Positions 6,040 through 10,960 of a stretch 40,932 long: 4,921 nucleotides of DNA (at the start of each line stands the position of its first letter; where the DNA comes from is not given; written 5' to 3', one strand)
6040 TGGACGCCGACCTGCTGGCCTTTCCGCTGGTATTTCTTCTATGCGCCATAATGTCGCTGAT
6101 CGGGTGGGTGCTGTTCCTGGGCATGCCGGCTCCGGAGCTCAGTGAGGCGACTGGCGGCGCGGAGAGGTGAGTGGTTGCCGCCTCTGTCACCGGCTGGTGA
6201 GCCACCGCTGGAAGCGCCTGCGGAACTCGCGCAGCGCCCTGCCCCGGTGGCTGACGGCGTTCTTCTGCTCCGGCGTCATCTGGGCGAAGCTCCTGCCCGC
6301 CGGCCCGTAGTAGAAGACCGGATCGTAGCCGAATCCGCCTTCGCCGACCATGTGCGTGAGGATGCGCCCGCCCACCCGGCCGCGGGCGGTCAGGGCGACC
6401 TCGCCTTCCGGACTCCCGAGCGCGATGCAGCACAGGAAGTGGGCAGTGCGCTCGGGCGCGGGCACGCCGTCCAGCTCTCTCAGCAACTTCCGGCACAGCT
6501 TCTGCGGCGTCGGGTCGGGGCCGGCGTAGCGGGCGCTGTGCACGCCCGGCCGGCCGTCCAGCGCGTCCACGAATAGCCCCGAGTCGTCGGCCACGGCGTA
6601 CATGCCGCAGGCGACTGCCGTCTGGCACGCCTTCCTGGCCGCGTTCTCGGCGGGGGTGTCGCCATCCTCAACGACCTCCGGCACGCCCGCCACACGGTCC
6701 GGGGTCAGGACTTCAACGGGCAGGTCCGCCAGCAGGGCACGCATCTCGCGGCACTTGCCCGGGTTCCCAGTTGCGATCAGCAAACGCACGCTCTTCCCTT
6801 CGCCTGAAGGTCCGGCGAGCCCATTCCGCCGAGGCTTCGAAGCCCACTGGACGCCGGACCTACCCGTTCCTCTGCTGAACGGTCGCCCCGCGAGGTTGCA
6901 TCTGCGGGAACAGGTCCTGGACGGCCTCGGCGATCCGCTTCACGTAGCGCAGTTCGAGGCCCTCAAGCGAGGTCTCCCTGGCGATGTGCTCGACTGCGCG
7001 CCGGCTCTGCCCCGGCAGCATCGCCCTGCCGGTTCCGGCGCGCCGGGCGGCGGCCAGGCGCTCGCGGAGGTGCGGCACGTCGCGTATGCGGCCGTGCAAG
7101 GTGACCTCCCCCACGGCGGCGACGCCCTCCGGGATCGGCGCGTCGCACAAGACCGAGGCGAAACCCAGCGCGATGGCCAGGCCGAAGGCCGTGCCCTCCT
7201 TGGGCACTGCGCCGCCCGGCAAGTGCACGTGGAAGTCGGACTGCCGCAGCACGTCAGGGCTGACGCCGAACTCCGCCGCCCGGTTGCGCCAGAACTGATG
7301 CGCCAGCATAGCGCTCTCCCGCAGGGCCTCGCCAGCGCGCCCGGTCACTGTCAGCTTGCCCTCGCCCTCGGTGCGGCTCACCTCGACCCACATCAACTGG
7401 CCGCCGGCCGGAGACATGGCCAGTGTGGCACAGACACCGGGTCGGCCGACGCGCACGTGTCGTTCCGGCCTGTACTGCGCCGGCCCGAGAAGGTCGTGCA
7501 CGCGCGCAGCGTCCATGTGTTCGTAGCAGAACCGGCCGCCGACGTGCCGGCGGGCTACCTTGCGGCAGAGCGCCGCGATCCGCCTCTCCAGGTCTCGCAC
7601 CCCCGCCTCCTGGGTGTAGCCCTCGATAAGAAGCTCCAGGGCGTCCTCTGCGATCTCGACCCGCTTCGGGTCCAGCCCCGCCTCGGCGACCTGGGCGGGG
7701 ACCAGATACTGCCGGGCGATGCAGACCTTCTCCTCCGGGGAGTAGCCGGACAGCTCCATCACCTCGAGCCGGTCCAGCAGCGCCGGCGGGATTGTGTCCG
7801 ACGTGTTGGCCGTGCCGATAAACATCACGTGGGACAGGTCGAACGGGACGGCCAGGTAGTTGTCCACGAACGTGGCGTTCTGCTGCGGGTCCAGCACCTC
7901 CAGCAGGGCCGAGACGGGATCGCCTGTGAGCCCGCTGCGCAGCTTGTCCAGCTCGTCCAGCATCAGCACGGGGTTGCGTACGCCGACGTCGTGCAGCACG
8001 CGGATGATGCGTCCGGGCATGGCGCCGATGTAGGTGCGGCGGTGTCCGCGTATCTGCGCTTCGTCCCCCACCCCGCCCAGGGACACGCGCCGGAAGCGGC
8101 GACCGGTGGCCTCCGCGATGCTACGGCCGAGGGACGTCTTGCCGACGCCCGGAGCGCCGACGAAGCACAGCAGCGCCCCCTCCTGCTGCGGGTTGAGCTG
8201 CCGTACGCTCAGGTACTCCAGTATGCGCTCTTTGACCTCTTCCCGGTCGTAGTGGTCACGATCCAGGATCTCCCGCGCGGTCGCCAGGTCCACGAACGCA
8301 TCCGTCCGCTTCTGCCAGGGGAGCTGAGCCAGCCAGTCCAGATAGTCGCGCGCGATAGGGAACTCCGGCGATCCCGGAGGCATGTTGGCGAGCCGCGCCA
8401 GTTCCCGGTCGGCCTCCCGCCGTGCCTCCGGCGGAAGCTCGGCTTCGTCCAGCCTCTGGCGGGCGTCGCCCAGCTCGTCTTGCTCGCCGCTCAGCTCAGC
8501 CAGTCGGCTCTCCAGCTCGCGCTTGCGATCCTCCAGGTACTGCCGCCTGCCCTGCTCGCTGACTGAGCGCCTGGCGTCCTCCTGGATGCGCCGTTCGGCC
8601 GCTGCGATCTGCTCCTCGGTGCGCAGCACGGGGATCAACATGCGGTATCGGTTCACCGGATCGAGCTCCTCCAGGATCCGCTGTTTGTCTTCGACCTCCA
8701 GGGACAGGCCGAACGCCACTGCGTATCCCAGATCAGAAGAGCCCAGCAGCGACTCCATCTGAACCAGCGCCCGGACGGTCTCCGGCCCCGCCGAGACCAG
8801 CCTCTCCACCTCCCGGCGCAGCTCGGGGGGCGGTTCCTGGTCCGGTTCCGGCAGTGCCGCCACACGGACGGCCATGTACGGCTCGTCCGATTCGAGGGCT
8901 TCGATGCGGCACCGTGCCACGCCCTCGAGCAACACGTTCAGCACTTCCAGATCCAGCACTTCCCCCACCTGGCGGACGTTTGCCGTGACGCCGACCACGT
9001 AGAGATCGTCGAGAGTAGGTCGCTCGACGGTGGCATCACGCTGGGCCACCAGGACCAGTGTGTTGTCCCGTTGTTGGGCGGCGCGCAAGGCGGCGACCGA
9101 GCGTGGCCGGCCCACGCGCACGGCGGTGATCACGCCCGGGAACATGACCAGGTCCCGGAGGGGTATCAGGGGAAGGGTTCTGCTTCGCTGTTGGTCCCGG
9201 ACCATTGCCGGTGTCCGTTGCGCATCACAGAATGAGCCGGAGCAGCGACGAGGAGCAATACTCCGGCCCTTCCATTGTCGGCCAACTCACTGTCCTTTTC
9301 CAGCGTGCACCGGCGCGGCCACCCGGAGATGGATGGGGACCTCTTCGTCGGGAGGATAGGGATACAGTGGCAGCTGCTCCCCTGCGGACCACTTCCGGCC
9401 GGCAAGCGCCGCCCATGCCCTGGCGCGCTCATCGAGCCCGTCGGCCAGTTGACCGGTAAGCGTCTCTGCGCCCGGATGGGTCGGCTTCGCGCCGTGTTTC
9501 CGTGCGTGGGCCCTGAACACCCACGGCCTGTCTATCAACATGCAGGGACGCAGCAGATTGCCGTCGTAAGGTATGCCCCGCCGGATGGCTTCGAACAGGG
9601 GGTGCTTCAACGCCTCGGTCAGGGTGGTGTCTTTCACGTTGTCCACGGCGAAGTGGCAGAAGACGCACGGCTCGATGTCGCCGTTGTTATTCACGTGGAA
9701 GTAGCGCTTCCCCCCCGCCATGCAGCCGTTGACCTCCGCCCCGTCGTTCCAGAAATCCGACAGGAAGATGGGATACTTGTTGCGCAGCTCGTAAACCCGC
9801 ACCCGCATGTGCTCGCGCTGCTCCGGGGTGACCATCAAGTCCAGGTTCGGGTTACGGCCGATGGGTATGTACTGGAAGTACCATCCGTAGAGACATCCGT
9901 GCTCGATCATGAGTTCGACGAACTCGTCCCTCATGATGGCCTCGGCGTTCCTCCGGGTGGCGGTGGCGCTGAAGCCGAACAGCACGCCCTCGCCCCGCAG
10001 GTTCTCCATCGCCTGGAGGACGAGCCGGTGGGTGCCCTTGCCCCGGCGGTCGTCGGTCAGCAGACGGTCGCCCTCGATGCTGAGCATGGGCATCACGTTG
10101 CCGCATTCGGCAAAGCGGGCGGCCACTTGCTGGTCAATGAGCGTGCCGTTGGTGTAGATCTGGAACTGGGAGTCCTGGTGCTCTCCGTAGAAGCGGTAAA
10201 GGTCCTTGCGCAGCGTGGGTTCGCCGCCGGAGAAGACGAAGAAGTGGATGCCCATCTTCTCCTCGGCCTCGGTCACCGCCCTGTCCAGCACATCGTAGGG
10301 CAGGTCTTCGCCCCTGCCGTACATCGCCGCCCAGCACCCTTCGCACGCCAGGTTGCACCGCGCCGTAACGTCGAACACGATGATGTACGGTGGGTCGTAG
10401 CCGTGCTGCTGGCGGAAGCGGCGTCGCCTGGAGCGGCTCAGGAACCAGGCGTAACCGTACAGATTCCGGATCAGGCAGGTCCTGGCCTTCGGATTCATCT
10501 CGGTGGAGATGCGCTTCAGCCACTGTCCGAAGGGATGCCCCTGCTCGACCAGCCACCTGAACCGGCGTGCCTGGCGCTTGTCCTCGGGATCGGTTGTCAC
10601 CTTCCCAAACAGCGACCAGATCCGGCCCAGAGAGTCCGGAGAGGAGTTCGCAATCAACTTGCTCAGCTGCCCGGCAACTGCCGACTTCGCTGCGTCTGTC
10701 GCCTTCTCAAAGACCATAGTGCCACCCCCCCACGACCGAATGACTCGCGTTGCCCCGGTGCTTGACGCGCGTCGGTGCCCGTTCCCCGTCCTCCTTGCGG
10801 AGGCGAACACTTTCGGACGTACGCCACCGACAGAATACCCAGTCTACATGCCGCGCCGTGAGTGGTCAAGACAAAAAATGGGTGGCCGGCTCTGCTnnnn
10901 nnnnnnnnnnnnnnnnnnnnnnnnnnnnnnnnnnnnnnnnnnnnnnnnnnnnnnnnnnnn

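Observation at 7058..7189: Lon homologue with an intact AAA+ module but both catalytic protease residues substituted (Ser to Ala, Lys to Arg)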

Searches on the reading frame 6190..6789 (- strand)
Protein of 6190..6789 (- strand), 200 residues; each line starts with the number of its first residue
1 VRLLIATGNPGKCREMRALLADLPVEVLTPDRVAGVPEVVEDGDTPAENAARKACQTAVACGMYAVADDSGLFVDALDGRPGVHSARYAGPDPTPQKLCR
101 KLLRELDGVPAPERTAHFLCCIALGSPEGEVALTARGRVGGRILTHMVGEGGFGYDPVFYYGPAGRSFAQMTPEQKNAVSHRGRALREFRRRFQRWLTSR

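Call 41: search_protein_families(library=ncbifam, proteins=[window:6190-6789:-], max_evalue=0.00001)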
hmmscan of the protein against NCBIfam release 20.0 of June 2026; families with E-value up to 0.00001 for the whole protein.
window:6190-6789:- (200 aa): 8 families
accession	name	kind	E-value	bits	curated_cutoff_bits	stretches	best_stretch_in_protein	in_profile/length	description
NF011397.0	PRK14822.1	equivalog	2.4e-67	226.2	234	1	2-198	3-198/201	XTP/dITP diphosphatase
TIGR00042.1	TIGR00042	equivalog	8.4e-47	158.9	145.35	1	3-192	2-182/184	RdgB/HAM1 family non-canonical purine NTP pyrophosphatase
NF002698.0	PRK02491.1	equivalog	3e-42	144.8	301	1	3-197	130-324/328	nucleoside-triphosphate diphosphatase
NF011399.0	PRK14824.1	subfamily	1.2e-41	142.5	267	1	1-191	3-198/206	putative deoxyribonucleotide triphosphate pyrophosphatase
NF011398.0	PRK14823.1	equivalog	1.5e-38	132.5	272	1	1-191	1-186/191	non-canonical purine NTP diphosphatase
NF011401.0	PRK14826.1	equivalog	1.8e-35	122.3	268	1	3-195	11-218/226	putative deoxyribonucleotide triphosphate pyrophosphatase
NF011396.0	PRK14821.1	equivalog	1.9e-31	109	203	1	1-193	1-180/185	XTP/dITP diphosphatase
NF011400.0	PRK14825.1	equivalog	1.6e-14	54.1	246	1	3-193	4-194/199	putative deoxyribonucleotide triphosphate pyrophosphatase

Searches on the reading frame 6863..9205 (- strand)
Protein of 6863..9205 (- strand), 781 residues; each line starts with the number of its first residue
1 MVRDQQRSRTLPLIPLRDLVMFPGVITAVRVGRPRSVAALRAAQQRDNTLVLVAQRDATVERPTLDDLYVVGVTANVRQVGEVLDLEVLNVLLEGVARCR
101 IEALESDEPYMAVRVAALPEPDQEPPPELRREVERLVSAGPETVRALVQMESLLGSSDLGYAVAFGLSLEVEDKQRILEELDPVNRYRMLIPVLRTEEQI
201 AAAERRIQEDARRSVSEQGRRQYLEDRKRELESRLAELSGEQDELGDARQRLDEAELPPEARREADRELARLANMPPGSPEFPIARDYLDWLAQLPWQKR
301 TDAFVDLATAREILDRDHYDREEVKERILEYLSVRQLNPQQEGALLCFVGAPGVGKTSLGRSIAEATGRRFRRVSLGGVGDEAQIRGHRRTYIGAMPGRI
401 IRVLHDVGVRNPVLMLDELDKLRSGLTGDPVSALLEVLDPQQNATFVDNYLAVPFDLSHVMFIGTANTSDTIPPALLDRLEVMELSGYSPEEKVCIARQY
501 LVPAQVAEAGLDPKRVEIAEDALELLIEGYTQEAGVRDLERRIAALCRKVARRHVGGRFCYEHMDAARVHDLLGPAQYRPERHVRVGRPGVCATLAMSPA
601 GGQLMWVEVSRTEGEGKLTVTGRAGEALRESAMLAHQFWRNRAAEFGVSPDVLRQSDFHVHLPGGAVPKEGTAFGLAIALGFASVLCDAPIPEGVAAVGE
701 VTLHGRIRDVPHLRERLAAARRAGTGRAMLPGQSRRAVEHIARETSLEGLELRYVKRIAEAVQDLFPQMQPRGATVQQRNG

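Call 4: search_protein_families(library=pfam, proteins=[window:6863-9205:-], max_evalue=0.01)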
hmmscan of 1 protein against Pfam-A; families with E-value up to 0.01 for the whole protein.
window:6863-9205:- (781 aa): 7 families
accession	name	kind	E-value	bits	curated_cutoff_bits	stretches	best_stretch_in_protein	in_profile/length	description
PF05362.19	Lon_C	-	9.9e-44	149.8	21.1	1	565-765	3-202/205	Lon protease (S16) C-terminal proteolytic domain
PF02190.22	LON_substr_bdg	-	5.3e-35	121.6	28.7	1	10-194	1-198/200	ATP-dependent protease La (LON) substrate-binding domain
PF00004.35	AAA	-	1.1e-22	81.4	21.2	1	346-483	1-126/131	ATPase family associated with various cellular activities (AAA)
PF22667.2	Lon_lid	-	1.4e-18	66.7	27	1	508-556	2-50/57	Lon protease AAA+ ATPase lid domain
PF13541.12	ChlI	-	1.8e-10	41.2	27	1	607-732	1-119/121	Subunit ChlI of Mg-chelatase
PF07728.20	AAA_5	-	4.7e-07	30.3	22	1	346-480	2-139/139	AAA domain (dynein-related subfamily)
PF13401.12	AAA_22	-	0.0072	17.1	27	0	343-428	5-98/130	AAA domain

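Call 5: search_protein_families(library=ncbifam, proteins=[window:6863-9205:-], max_evalue=0.01)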
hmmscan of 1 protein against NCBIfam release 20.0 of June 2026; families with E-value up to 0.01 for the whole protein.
window:6863-9205:- (781 aa): 11 families
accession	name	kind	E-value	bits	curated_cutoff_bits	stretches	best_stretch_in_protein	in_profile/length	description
TIGR00763.1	lon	equivalog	7.1e-213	709.4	608.05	1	12-766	1-795/795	endopeptidase La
NF008053.0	PRK10787.1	equivalog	4.2e-180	600.6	891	1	10-775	10-779/784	endopeptidase La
TIGR02653.1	Lon_rel_chp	hypoth_equivalog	2.2e-12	46.1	628.25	1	589-744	495-651/675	protease Lon-related BREX system protein BrxL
TIGR02902.1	spore_lonB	equivalog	7.1e-12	44.7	723.3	1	653-765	424-530/531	ATP-dependent protease LonB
TIGR02903.1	spore_lon_C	equivalog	5.6e-11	41.7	678.8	1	611-763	472-612/615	Lon family ATP-dependent protease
TIGR00416.1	sms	equivalog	3.3e-10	39.3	403.05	1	653-737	353-436/454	DNA repair protein RadA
TIGR00764.1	lon_rel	equivalog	8.2e-09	34.6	516.6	1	607-766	442-593/608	ATP-dependent protease LonB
TIGR02639.1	ClpA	equivalog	2.9e-05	22.5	993.15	1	341-468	485-606/734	ATP-dependent Clp protease ATP-binding subunit ClpA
TIGR00368.1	TIGR00368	hypoth_equivalog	3.7e-05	22.5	362.4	1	602-763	11-167/499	YifB family Mg chelatase-like AAA ATPase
NF003229.0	PRK04195.1-5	equivalog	0.001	17.8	280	1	320-439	21-132/413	replication factor C large subunit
NF006015.0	PRK08154.1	subfamily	0.0014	17.8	204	1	301-373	94-166/314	anaerobic benzoate catabolism transcriptional regulator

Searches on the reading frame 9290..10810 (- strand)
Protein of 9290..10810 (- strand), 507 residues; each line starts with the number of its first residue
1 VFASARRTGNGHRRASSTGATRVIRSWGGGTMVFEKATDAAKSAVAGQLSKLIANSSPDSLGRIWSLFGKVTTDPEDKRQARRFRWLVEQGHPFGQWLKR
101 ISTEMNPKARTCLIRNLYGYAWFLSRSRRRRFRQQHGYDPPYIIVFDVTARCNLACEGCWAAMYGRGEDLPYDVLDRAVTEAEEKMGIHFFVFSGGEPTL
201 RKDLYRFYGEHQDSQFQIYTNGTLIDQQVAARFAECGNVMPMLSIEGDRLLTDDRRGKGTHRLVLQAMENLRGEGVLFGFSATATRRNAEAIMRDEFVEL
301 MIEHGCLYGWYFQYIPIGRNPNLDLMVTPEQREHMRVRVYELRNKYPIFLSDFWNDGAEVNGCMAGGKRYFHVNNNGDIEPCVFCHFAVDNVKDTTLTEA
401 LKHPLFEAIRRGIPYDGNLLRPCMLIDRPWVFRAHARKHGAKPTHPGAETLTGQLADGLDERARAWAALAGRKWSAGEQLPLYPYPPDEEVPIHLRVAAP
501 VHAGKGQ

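Call 41: search_protein_families(library=ncbifam, proteins=[window:9290-10810:-], max_evalue=0.00001)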
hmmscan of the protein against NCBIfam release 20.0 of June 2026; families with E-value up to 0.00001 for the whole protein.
window:9290-10810:- (507 aa): 38 families (the best 25 are shown)
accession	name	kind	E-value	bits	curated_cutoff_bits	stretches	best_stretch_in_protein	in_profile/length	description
TIGR04055.1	rSAM_NirJ2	equivalog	6e-25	88.4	500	1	143-410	1-283/326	putative heme d1 biosynthesis radical SAM protein NirJ2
TIGR04545.1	rSAM_ahbD_hemeb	equivalog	1.2e-21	77.5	500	1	143-350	1-212/339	heme b synthase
TIGR03962.1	mycofact_rSAM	equivalog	9.6e-20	71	265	1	135-410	5-292/339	mycofactocin radical SAM maturase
NF045574.1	sacti_mat_StsB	exception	8.9e-18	64.4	625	1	143-423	97-382/466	StsB family radical SAM/SPASM domain sactipeptide maturase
TIGR04546.1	rSAM_ahbC_deAc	equivalog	4.8e-17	61.8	650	1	137-293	34-194/390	12,18-didecarboxysiroheme deacetylase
TIGR04051.1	rSAM_NirJ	equivalog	7.2e-17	61.4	515.45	1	143-305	3-167/354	heme d1 biosynthesis radical SAM protein NirJ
TIGR04303.1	GeoRSP_rSAM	equivalog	1.7e-16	60.7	400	1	141-410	4-285/325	GeoRSP system radical SAM/SPASM protein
TIGR04053.2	TIGR04053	equivalog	1e-15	57.9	395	1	140-348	6-219/366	TIGR04053 family radical SAM/SPASM domain-containing protein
TIGR04347.1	pseudo_SAM_Halo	equivalog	4.4e-14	52.6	525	1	143-308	39-206/390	TIGR04347 family pseudo-SAM/SPASM protein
TIGR04054.1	rSAM_NirJ1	equivalog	3.8e-13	48.8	650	1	143-293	37-191/387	putative heme d1 biosynthesis radical SAM protein NirJ1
NF047865.1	rSAM_PapB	equivalog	2e-12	47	340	1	147-293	8-169/330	PapB family radical SAM/SPASM ranthipeptide maturase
NF045646.2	rSAM_Se_TrsS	equivalog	2.8e-12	45.9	490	1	144-276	88-227/441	radical SAM (seleno)protein TrsS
NF050035.1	rSAM_WgK_link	exception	9.8e-12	44.5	650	1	138-288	5-160/367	radical SAM/SPASM peptide maturase WgkB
TIGR04250.1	SCM_rSAM_ScmE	equivalog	2.4e-11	43.1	400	1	144-307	5-171/358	SynChlorMet cassette radical SAM/SPASM protein ScmE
TIGR03942.1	sulfatase_rSAM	equivalog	4.3e-11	42.5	349.45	1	147-354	6-217/363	anaerobic sulfatase maturase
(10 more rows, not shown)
